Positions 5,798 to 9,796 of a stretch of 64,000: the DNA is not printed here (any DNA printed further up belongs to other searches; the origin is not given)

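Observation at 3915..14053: Type I R-M operon with a fourth, translationally coupled gene between hsdM and hsdS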

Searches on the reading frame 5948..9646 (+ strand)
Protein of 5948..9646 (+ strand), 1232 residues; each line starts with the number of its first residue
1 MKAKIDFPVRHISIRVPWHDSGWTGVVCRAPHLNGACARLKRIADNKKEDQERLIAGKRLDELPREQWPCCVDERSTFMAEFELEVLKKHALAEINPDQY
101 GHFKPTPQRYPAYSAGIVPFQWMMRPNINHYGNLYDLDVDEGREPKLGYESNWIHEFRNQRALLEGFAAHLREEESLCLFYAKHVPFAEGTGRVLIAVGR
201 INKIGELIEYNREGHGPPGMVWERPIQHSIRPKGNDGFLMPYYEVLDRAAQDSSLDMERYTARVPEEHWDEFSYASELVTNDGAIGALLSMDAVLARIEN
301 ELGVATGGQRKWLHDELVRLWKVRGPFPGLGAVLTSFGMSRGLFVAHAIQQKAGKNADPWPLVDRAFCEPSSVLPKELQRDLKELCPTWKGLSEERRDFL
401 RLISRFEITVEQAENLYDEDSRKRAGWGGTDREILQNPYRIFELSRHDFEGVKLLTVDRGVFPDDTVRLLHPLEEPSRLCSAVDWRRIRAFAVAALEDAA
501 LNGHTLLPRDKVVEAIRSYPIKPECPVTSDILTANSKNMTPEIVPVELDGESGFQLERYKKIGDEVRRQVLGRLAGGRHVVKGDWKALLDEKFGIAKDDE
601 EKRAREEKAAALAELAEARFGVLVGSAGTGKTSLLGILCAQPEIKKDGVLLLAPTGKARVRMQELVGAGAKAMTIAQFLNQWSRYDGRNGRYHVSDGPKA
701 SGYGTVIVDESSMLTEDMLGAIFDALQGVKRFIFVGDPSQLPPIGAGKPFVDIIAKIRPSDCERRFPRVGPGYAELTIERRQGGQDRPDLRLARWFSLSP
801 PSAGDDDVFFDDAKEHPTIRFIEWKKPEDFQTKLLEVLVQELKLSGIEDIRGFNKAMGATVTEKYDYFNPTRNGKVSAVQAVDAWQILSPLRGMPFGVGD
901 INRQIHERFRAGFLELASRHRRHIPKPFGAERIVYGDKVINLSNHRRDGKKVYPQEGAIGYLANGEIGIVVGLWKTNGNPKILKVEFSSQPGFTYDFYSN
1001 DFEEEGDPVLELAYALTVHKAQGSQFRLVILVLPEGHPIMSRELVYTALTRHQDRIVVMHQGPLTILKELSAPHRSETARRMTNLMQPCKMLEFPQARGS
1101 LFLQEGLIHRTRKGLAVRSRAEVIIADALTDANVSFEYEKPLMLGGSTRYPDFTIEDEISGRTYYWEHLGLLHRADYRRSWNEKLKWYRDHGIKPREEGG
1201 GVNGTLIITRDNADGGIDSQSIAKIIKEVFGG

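Call 8: search_protein_families(library=pfam, proteins=[window:5948-9646:+], max_evalue=0.01)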
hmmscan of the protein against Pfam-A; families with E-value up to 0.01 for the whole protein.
window:5948-9646:+ (1232 aa): 9 families
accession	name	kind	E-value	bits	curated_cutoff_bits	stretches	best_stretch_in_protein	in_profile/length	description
PF13604.12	AAA_30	-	7.7e-25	88.2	27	1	608-756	6-143/191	AAA domain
PF13245.12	AAA_19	-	2.8e-21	76.5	25.1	1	610-745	3-133/134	AAA domain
PF13538.12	UvrD_C_2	-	1.6e-11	44.3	27.4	1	1012-1057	1-50/52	UvrD-like helicase C-terminal domain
PF01443.25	Viral_helicase1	-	2.7e-10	40.9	21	1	995-1059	165-227/228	Viral superfamily 1 RNA helicase core domain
PF13086.12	AAA_11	-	2e-05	24.9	27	1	702-744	213-253/257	AAA domain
PF05970.20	PIF1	-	0.0009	19.3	25.9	1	620-744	24-155/223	PIF1-like helicase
PF05127.21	NAT10_TcmA_helicase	-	0.00098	19.5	22.7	1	622-730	1-114/176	RNA cytidine acetyltransferase NAT10/TcmA, helicase domain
PF13401.12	AAA_22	-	0.0028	18.4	27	1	617-738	4-124/130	AAA domain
PF18335.7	SH3_13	-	0.0074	16.5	41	0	930-987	23-65/65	ATP-dependent RecD-like DNA helicase SH3 domain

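Call 9: search_protein_families(library=padloc, proteins=[window:5948-9646:+], max_evalue=0.01)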
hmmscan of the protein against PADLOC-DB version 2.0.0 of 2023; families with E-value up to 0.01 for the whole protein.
window:5948-9646:+ (1232 aa): 17 families
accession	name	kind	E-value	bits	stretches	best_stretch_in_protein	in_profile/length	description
PDLC05065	PDC-S68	-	0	1521.4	1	8-1230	4-1219/1221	-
PDLC05066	PDC-S68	-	2.4e-149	497.5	1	10-1191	3-1175/1202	-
PDLC05064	PDC-S68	-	2.1e-119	398.1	1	4-1230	65-1252/1273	-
PDLC01734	typeIV_RecD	-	1.2e-42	144.1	2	606-755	342-487/763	RecD_0_IVD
PDLC01148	RecD_like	-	3.6e-31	106.2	2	605-754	315-455/719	RecD/Tra ATPase fused to N-terminal HHH domain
PDLC04476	PDC-M16A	-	3.3e-17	60.1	2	621-714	28-128/691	-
PDLC05035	PDC-S53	-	8.8e-17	58.4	2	600-750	491-624/900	-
PDLC04475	PDC-M16A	-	2.6e-15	54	2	622-746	35-185/721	-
PDLC04472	PDC-M16A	-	7.1e-12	42.5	1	1013-1071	649-710/930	-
PDLC04474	PDC-M16A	-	5.3e-08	29.8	1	622-743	239-377/917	-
PDLC02372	Nhi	-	8.5e-05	19.4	1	618-740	199-299/470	-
PDLC05067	PDC-S69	-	0.00085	17.1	1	1106-1194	178-261/289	-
PDLC01087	C3a187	-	0.0011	15.9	1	1015-1058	500-541/559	NERD+UvrD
PDLC04140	mad8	-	0.0014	16.2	1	609-667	18-75/314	mads_8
PDLC02895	DpdJ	-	0.002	13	0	597-641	42-84/2112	DpdJ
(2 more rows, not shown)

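Call 10: search_protein_families(library=ncbifam, proteins=[window:5948-9646:+], max_evalue=0.01)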
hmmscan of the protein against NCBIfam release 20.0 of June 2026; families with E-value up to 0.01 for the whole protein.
window:5948-9646:+ (1232 aa): 10 families
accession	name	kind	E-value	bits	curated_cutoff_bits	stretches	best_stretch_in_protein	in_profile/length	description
TIGR01448.2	helicase_RecD2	equivalog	7.5e-55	186.3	500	2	484-755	202-461/713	SF1B family DNA helicase RecD2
TIGR01447.1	recD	equivalog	1.9e-43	149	310.15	2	603-754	154-314/597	exodeoxyribonuclease V subunit alpha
NF008127.0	PRK10875.1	equivalog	1.3e-28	99.9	671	2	846-1059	404-590/619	exodeoxyribonuclease V subunit alpha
TIGR02768.1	TraA_Ti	equivalog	1.7e-20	72.9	590.45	2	599-757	355-502/751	Ti-type conjugative transfer relaxase TraA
NF010464.0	PRK13889.1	subfamily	3.2e-11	41.9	1015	1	604-755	347-487/992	conjugal transfer relaxase TraA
NF010402.0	PRK13826.1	subfamily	1e-10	40.2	1317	1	603-758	381-525/1102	Dtr system oriT relaxase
NF010263.0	PRK13709.1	equivalog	4.6e-10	37.5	2212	1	616-750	983-1112/1752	conjugative transfer relaxase/helicase TraI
TIGR02760.1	TraI_TIGR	equivalog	1.1e-06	26.4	929.85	1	616-751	1034-1162/1960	conjugative transfer relaxase/helicase TraI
NF011300.0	PRK14712.1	equivalog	2e-06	25.3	2486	1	607-750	840-979/1623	conjugative transfer relaxase/helicase TraI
NF040671.1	PLuB_AAA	exception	0.0029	15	999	1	704-745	964-1002/1256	PLuB system helicase-like protein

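Call 13: find_homologous_proteins(query=window:5948-9646:+, max_evalue=0.00001)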
Query window:5948-9646:+ (1232 aa): 1510 proteins with E <= 0.00001 among 8000 candidates; the best 120 are listed.
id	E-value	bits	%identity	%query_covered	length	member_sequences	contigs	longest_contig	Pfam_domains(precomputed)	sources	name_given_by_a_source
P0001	0.0e+0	2879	100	100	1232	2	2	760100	PF13538.13,PF13086.13,PF01443.25,PF13604.13,PF13245.13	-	-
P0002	0.0e+0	2378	82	100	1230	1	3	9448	PF13538.13,PF13086.13,PF01443.25,PF13604.13,PF13245.13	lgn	-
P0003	0.0e+0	2336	81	100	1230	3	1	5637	PF13538.13,PF13086.13,PF01443.25,PF13604.13,PF13245.13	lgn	-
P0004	0.0e+0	2321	80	100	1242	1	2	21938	PF13538.13,PF13086.13,PF01443.25,PF13604.13,PF13245.13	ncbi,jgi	-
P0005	0.0e+0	2278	78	100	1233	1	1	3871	PF13538.13,PF13086.13,PF01443.25,PF13604.13,PF13245.13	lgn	-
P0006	0.0e+0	2183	75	99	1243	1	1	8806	PF13538.13,PF13086.13,PF01443.25,PF13604.13,PF13245.13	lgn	-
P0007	0.0e+0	2175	74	100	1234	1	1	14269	PF13538.13,PF13086.13,PF01443.25,PF13604.13,PF13245.13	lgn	-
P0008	0.0e+0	2142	73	100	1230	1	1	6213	PF13538.13,PF13086.13,PF01443.25,PF13604.13,PF13245.13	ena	-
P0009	0.0e+0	2134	73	99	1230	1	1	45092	PF13538.13,PF13086.13,PF01443.25,PF13604.13,PF13245.13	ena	-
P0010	0.0e+0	2116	72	100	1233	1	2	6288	PF13538.13,PF13086.13,PF01443.25,PF13604.13,PF13245.13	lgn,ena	-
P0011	0.0e+0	2106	73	99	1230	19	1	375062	PF13538.13,PF13086.13,PF01443.25,PF13604.13,PF13245.13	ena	-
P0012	0.0e+0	2106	74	98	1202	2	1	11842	PF13538.13,PF13086.13,PF01443.25,PF13604.13,PF13245.13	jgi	-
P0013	0.0e+0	2100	72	100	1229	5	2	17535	PF13538.13,PF13086.13,PF01443.25,PF13604.13,PF13245.13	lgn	-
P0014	0.0e+0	2089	73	98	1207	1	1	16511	PF13538.13,PF13086.13,PF01443.25,PF13604.13,PF13245.13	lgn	-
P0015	0.0e+0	2082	71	100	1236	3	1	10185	PF13538.13,PF13086.13,PF01443.25,PF13604.13,PF13245.13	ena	-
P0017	0.0e+0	2075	72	100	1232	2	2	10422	PF13538.13,PF13086.13,PF01443.25,PF13604.13,PF13245.13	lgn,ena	-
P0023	0.0e+0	2060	70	100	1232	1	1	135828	PF13538.13,PF13086.13,PF01443.25,PF13604.13,PF13245.13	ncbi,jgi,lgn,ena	-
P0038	0.0e+0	2044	71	100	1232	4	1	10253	PF13538.13,PF13086.13,PF01443.25,PF13604.13,PF13245.13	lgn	-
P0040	0.0e+0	2042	70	100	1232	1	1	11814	PF13538.13,PF13086.13,PF01443.25,PF13604.13,PF13245.13,PF13401.13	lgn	-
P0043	0.0e+0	2036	71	100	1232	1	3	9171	PF13538.13,PF13086.13,PF01443.25,PF13604.13,PF13245.13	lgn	-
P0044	0.0e+0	2036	70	100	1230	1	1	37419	PF13538.13,PF13086.13,PF01443.25,PF13604.13,PF13245.13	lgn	-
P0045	0.0e+0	2036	69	99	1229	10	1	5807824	PF13538.13,PF13086.13,PF01443.25,PF13604.13,PF13245.13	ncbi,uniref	ncbi:AAA family ATPase [Pseudomonas syringae]|uniref:AAA family ATPase n=1 Tax=Pseudomonas syringae 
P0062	0.0e+0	2011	70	100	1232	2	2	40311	PF13538.13,PF13086.13,PF01443.25,PF13604.13,PF13245.13,PF13401.13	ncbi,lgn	ncbi:MAG: AAA family ATPase [Blastocatellales bacterium]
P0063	0.0e+0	2009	69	100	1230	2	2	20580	PF13538.13,PF13086.13,PF01443.25,PF13604.13,PF13245.13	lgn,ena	-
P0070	0.0e+0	2003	69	100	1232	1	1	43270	PF13538.13,PF13086.13,PF01443.25,PF13604.13,PF13245.13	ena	-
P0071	0.0e+0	2000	69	100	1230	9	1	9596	PF13538.13,PF13086.13,PF01443.25,PF13604.13,PF13245.13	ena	-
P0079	0.0e+0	1990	68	100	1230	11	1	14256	PF13538.13,PF13086.13,PF01443.25,PF13604.13,PF13245.13,PF13401.13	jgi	jgi:hypothetical protein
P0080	0.0e+0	1989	68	100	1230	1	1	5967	PF13538.13,PF13086.13,PF01443.25,PF13604.13,PF13245.13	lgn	-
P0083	0.0e+0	1985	68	100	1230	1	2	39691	PF13538.13,PF13086.13,PF01443.25,PF13604.13,PF13245.13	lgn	-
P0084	0.0e+0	1985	69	99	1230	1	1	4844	PF13538.13,PF13086.13,PF01443.25,PF13604.13,PF13245.13,PF13401.13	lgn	-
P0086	0.0e+0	1984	69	99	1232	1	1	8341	PF13538.13,PF13086.13,PF01443.25,PF13604.13,PF13245.13,PF13401.13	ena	-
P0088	0.0e+0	1981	68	99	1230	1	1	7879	PF13538.13,PF13086.13,PF01443.25,PF13604.13,PF13245.13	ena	-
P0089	0.0e+0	1981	68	100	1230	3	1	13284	PF13538.13,PF13086.13,PF01443.25,PF13604.13,PF13245.13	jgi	jgi:ATP-dependent exoDNAse (exonuclease V) alpha subunit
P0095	0.0e+0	1976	68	99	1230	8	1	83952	PF13538.13,PF13086.13,PF01443.25,PF13604.13,PF13245.13,PF13401.13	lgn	-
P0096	0.0e+0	1976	68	100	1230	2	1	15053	PF13538.13,PF13086.13,PF01443.25,PF13604.13,PF13245.13,PF13401.13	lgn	-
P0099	0.0e+0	1974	69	100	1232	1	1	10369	PF13538.13,PF13086.13,PF01443.25,PF13604.13,PF13245.13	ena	-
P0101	0.0e+0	1971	68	100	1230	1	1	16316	PF13538.13,PF13086.13,PF01443.25,PF13604.13,PF13245.13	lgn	-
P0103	0.0e+0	1968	69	100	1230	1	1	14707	PF13538.13,PF13086.13,PF01443.25,PF13604.13,PF13245.13,PF13401.13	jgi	-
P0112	0.0e+0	1960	67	100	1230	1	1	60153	PF13538.13,PF13086.13,PF01443.25,PF13604.13,PF13245.13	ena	-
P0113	0.0e+0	1959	68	100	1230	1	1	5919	PF13538.13,PF13086.13,PF01443.25,PF13604.13,PF13245.13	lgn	-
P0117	0.0e+0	1956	67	100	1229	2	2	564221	PF13538.13,PF13086.13,PF01443.25,PF13604.13,PF13245.13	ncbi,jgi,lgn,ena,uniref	ncbi:MAG: AAA family ATPase [Methanoregula sp.]|jgi:hypothetical protein|uniref:AAA family ATPase n=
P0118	0.0e+0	1954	67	100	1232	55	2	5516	PF13538.13,PF13086.13,PF01443.25,PF13604.13,PF13245.13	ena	-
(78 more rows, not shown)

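Call 14: find_encoding_contigs(protein=P0001, flank=10000, max_places=3)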
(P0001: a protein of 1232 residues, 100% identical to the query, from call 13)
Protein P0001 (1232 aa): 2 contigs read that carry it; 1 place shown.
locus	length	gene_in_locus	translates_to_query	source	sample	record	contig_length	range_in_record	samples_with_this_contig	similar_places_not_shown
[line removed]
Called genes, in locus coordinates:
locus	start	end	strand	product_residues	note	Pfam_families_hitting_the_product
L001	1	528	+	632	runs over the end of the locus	PF00012:HSP70, PF06723:MreB_Mbl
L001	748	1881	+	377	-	PF00226:DnaJ, PF01556:DnaJ_C, PF00684:DnaJ_CXXCXGXG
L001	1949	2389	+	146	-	PF13411:MerR_1, PF13591:MerR_2, PF00376:MerR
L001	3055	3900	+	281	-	PF00140:Sigma70_r1_2, PF04542:Sigma70_r2, PF04539:Sigma70_r3, PF04545:Sigma70_r4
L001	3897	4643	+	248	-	PF01695:IstB_IS21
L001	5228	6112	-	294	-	PF14267:DUF4357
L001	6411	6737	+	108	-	-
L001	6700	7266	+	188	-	PF05534:HicB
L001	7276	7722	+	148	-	-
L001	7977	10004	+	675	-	PF12161:HsdM_N, PF02384:N6_Mtase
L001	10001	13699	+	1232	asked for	PF13086:AAA_11 (faint), PF13245:AAA_19, PF13604:AAA_30, PF01443:Viral_helicase1 (weak), PF13538:UvrD_C_2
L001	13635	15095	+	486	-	PF01420:Methylase_S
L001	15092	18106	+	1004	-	PF04313:HSDR_N, PF00270:DEAD, PF04851:ResIII, PF18766:SWI2_SNF2, PF22679:T1R_D3-like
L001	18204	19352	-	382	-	PF07927:HicA_toxin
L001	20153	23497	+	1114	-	PF00580:UvrD-helicase (weak), PF13086:AAA_11, PF13245:AAA_19 (weak), PF13604:AAA_30, PF13086:AAA_11, PF13087:AAA_12, PF04480:DUF559, PF18741:MTES_1575, +1 more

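Call 15: find_encoding_contigs(protein=P0045, flank=10000, max_places=3)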
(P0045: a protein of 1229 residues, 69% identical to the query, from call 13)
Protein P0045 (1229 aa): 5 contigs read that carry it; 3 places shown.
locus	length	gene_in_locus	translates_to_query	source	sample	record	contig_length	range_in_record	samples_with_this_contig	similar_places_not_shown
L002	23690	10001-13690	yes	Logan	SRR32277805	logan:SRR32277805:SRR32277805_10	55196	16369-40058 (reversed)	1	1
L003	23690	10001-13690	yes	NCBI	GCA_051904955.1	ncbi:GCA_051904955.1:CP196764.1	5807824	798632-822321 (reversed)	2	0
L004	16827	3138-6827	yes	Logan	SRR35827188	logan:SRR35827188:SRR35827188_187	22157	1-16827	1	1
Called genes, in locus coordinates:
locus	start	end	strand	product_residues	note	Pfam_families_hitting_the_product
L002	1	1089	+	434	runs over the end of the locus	PF13426:PAS_9 (faint), PF00989:PAS (faint), PF08447:PAS_3, PF00015:MCPsignal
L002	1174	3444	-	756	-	PF00141:peroxidase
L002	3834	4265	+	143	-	PF13302:Acetyltransf_3 (weak), PF13527:Acetyltransf_9 (faint), PF00583:Acetyltransf_1, PF13673:Acetyltransf_10, PF13508:Acetyltransf_7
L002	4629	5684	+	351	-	-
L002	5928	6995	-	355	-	PF00990:GGDEF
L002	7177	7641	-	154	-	PF00583:Acetyltransf_1, PF13673:Acetyltransf_10, PF13508:Acetyltransf_7, PF08445:FR47 (weak)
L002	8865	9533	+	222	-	PF11726:YagK_YfjJ_C, PF23343:REP_ORF2-G2P (weak)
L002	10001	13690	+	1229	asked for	PF13086:AAA_11 (faint), PF13245:AAA_19, PF13604:AAA_30, PF01443:Viral_helicase1 (weak), PF13538:UvrD_C_2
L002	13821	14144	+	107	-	-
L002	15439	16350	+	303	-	PF26109:WHD_BrxR, PF13280:WYL, PF26107:BrxR_CTD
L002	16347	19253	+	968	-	PF13872:AAA_34 (faint), PF00176:SNF2-rel_dom, PF00270:DEAD, PF04851:ResIII, PF00271:Helicase_C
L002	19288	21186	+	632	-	PF01555:N6_N4_Mtase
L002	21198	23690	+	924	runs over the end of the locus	PF04851:ResIII, PF00270:DEAD (faint), PF19778:RE_endonuc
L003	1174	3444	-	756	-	PF00141:peroxidase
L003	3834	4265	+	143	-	PF13302:Acetyltransf_3 (weak), PF13527:Acetyltransf_9 (faint), PF00583:Acetyltransf_1, PF13673:Acetyltransf_10, PF13508:Acetyltransf_7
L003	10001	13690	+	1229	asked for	PF13086:AAA_11 (faint), PF13245:AAA_19, PF13604:AAA_30, PF01443:Viral_helicase1 (weak), PF13538:UvrD_C_2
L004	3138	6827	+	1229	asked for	PF13086:AAA_11 (faint), PF13245:AAA_19, PF13604:AAA_30, PF01443:Viral_helicase1 (weak), PF13538:UvrD_C_2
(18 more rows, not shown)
